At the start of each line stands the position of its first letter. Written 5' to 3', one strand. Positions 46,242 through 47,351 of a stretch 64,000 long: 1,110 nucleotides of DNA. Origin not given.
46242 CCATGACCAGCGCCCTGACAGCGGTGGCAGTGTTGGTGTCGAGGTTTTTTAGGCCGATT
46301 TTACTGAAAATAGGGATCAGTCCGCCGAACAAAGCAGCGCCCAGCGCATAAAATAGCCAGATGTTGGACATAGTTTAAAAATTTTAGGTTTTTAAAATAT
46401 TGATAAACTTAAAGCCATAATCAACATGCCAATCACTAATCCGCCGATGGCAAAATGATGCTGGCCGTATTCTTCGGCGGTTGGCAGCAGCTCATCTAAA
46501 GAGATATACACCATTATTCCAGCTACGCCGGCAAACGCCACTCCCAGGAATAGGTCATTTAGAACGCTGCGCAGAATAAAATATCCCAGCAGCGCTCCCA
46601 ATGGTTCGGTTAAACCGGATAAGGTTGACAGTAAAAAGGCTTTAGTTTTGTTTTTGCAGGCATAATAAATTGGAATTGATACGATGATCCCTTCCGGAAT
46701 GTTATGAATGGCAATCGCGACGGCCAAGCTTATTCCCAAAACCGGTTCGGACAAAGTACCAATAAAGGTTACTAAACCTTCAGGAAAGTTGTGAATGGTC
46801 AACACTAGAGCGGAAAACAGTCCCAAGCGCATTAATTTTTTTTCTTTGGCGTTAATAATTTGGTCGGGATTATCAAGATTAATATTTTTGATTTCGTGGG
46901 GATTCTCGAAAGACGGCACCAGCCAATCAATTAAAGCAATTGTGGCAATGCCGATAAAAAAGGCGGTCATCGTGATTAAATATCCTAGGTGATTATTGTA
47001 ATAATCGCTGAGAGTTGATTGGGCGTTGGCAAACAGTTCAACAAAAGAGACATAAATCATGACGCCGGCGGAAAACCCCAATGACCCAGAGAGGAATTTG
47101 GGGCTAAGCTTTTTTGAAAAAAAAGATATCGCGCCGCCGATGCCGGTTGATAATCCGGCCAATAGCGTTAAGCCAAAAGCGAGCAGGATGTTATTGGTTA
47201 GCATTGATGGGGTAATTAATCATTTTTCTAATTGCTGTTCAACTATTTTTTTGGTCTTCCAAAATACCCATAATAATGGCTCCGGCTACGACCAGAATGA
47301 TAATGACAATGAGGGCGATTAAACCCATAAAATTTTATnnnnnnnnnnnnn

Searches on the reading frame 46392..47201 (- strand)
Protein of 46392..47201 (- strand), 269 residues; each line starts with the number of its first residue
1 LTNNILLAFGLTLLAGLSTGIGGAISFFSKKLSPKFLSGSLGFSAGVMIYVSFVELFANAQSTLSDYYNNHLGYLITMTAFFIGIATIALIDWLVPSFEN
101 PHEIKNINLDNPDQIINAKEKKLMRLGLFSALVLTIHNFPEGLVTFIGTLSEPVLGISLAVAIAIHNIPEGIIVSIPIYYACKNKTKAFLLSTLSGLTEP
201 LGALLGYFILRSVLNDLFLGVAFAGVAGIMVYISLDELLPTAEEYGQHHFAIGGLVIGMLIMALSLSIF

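Call 57: search_protein_families(library=pfam, proteins=[window:46392-47201:-], max_evalue=0.00001)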
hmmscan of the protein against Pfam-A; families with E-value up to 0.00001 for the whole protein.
window:46392-47201:- (269 aa): 1 family
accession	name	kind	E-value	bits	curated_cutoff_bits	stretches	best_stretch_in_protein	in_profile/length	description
PF02535.28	Zip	-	7e-30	104.8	35.1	1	126-264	177-321/323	ZIP Zinc transporter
